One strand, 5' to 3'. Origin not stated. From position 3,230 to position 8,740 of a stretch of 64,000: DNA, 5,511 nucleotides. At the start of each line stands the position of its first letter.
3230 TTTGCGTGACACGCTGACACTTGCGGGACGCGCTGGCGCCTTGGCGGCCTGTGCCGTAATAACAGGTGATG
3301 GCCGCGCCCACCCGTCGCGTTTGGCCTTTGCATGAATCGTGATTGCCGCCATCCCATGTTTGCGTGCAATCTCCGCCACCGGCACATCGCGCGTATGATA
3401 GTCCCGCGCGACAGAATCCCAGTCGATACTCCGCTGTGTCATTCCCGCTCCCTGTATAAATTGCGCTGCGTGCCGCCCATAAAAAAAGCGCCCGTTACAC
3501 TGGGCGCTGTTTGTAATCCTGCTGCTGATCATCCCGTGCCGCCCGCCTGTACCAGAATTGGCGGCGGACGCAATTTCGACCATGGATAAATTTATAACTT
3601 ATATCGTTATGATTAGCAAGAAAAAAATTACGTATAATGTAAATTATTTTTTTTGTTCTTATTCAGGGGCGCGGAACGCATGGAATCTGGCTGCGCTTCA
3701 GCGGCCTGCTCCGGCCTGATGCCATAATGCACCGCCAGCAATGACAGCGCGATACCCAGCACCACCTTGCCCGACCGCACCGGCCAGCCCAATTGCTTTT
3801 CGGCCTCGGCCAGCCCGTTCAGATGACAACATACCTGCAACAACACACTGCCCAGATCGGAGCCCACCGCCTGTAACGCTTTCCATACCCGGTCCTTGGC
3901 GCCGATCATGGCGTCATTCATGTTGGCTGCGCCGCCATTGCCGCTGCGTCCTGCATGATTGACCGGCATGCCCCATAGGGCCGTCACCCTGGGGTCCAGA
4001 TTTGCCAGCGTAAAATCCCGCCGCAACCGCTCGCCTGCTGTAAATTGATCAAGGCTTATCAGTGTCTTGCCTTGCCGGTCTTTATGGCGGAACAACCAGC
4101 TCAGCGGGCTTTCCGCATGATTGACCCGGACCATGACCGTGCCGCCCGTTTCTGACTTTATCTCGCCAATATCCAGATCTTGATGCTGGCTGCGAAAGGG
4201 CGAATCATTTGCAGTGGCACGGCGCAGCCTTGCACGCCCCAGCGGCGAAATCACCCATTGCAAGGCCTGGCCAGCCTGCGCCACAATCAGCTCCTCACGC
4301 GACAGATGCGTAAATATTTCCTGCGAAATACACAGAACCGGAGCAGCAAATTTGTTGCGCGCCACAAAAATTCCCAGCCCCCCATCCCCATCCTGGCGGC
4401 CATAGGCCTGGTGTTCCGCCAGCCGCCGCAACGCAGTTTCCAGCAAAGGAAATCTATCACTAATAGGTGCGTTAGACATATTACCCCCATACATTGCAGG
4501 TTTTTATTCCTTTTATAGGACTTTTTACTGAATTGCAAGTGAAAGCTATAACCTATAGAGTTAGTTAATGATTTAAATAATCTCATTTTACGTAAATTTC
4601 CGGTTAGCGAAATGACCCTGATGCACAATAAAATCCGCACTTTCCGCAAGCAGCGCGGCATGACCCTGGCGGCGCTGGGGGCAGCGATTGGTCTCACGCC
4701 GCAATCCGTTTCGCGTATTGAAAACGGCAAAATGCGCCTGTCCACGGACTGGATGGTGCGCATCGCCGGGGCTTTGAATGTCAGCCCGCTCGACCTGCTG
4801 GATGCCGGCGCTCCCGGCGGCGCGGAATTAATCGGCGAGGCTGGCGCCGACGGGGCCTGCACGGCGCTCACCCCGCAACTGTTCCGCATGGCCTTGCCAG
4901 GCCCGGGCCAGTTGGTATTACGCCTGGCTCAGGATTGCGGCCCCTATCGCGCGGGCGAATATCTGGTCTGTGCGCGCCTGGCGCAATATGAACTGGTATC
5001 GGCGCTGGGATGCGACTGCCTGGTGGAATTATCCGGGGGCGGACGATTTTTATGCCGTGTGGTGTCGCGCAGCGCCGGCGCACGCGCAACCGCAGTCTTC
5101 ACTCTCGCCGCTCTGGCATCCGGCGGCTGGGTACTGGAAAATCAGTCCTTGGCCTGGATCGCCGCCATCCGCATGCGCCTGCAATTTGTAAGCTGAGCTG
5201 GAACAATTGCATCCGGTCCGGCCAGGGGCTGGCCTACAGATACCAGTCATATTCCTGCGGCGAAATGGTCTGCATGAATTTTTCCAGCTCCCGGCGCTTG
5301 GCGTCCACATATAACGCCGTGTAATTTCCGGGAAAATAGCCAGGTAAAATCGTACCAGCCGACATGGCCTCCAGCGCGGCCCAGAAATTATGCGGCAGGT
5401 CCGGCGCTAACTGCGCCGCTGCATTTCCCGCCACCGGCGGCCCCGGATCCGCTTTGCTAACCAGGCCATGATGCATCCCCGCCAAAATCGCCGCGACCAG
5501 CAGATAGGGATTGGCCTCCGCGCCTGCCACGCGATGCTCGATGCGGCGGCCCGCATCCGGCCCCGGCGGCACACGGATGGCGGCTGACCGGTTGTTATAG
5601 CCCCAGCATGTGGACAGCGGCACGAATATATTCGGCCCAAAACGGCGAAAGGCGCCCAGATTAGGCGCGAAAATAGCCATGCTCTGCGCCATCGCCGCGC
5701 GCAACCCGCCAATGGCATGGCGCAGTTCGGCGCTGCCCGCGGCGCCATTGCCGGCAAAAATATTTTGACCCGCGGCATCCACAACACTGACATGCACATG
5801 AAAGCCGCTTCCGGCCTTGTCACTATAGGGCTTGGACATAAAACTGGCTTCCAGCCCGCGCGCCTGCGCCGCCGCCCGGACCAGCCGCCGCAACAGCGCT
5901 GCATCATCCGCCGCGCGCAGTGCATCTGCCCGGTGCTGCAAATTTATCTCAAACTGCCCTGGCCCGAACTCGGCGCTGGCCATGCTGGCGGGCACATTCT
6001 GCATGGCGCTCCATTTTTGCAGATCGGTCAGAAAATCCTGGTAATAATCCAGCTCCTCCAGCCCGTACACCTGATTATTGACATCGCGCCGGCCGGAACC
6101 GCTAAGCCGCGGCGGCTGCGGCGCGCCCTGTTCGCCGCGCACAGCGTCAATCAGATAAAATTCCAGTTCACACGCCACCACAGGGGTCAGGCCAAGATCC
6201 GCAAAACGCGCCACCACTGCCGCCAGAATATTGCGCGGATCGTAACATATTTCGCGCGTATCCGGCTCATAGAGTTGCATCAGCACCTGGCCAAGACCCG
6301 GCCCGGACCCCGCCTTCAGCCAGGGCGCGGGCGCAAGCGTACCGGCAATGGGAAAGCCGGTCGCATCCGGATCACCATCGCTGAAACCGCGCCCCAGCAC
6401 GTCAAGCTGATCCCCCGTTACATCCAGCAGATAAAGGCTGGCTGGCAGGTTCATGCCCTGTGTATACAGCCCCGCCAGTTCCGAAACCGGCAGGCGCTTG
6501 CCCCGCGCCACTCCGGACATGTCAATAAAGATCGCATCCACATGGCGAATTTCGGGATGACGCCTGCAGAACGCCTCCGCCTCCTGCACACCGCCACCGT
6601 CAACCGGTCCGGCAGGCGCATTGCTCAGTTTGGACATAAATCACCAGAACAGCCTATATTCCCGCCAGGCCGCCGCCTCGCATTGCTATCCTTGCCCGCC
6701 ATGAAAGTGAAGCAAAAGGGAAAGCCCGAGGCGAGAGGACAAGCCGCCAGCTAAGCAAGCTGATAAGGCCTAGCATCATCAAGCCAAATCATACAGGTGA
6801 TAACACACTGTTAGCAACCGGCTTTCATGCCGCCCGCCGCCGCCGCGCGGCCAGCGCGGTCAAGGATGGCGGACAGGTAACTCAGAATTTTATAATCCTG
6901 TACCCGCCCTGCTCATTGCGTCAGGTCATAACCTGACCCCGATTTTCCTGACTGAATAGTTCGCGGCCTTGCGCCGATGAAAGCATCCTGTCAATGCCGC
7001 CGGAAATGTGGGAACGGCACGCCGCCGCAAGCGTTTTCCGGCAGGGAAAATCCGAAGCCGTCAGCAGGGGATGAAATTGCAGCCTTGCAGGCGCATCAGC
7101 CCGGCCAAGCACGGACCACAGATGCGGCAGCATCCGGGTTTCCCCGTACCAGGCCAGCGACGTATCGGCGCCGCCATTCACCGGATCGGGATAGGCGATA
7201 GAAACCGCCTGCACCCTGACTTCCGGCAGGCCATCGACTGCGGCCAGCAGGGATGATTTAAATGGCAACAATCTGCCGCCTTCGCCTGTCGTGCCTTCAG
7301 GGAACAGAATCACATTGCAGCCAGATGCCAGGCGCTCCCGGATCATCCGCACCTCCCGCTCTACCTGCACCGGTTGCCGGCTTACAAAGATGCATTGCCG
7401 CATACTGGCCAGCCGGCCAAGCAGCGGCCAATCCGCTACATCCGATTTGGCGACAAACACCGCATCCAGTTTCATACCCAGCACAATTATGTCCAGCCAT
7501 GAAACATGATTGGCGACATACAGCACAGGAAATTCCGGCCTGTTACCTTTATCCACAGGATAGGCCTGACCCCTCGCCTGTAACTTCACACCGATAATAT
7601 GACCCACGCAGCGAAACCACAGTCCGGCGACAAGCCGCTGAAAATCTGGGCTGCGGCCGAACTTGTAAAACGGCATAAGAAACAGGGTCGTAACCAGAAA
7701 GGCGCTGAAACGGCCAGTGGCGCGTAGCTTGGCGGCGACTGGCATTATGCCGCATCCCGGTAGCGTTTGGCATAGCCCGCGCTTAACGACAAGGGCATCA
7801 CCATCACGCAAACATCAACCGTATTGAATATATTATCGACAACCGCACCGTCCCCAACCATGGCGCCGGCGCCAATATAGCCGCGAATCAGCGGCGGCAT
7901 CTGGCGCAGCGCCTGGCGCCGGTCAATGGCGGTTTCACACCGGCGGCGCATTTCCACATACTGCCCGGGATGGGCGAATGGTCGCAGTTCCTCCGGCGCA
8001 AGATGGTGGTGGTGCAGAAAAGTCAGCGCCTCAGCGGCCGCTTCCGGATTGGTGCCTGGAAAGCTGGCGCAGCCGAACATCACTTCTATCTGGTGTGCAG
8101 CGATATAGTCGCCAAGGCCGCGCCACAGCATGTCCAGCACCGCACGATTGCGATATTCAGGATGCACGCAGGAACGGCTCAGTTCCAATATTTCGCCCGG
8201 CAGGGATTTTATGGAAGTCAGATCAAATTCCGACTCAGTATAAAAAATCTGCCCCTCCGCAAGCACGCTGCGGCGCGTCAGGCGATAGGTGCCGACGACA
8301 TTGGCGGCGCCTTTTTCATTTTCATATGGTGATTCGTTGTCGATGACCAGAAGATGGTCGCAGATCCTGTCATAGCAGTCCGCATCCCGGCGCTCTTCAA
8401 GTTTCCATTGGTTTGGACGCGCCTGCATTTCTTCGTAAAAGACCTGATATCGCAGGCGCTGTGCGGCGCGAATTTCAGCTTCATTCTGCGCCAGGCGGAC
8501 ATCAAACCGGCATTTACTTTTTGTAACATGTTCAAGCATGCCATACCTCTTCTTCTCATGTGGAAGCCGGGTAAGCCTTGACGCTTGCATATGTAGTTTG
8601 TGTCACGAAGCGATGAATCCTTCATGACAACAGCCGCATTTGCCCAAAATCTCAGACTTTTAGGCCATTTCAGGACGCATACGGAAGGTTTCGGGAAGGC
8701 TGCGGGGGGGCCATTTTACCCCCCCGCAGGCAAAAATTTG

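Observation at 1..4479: Start of a phage/GTA-like head-packaging cluster gated by an intrinsic terminator, with an upstream co-oriented regulator-like gene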

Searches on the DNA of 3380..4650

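Call 76: search_rna_families(source=window, start=3380, end=4650, threshold=evalue, max_evalue=1)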
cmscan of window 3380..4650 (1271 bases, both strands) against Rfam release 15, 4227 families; matches with E-value up to 1: 0.
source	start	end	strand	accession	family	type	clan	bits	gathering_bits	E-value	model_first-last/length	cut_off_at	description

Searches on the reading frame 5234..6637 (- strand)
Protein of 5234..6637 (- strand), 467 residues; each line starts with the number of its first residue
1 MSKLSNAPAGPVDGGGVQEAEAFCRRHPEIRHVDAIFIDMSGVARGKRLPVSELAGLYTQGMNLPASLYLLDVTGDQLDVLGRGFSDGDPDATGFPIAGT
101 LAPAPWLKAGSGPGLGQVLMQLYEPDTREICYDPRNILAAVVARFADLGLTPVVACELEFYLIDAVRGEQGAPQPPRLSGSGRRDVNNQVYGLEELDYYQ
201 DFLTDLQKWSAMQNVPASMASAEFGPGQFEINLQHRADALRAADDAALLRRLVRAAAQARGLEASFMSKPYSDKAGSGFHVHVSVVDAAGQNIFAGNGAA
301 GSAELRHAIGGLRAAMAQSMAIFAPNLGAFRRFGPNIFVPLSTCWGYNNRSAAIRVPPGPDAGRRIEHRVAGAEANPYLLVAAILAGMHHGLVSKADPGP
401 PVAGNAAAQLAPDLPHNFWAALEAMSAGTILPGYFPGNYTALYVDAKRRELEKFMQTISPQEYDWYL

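Call 4: search_protein_families(library=pfam, proteins=[window:5234-6637:-], max_evalue=0.01)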
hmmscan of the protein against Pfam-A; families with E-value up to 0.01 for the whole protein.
window:5234-6637:- (467 aa): 1 family
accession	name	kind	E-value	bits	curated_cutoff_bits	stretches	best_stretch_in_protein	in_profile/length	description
PF00120.29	Gln-synt_C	-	9e-93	311.5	24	1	132-466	2-344/344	Glutamine synthetase, catalytic domain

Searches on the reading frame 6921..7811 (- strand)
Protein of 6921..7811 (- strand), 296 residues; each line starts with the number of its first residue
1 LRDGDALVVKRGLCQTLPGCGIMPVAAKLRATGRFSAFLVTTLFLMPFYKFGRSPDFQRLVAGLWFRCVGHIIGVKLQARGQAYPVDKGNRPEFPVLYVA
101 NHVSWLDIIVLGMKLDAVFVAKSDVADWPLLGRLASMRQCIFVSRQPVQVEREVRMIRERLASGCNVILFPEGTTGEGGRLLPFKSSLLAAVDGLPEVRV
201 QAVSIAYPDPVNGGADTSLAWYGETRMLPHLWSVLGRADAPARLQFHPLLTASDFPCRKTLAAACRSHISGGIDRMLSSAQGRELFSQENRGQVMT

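Call 4: search_protein_families(library=pfam, proteins=[window:6921-7811:-], max_evalue=0.01)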
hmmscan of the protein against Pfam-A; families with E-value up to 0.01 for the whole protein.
window:6921-7811:- (296 aa): 1 family
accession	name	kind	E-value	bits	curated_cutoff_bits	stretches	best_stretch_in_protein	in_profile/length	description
PF01553.26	Acyltransferase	-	5.1e-20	72.1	23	1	91-192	10-119/132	Acyltransferase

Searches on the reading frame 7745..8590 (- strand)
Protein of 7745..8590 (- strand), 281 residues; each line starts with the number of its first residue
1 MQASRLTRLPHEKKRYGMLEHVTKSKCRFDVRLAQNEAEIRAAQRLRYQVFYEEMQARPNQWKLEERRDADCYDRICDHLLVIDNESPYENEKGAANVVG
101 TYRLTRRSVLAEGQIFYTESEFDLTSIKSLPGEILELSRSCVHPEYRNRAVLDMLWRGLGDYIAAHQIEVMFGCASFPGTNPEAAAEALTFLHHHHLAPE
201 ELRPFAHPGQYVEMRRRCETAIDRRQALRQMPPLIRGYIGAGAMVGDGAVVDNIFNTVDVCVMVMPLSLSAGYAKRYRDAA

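Call 4: search_protein_families(library=pfam, proteins=[window:7745-8590:-], max_evalue=0.01)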
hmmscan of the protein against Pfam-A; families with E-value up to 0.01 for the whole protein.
window:7745-8590:- (281 aa): 1 family
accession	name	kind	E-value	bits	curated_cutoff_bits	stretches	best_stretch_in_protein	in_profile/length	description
PF13444.12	Acetyltransf_5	-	8.2e-34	116.8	22.4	1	46-157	1-102/102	Acetyltransferase (GNAT) domain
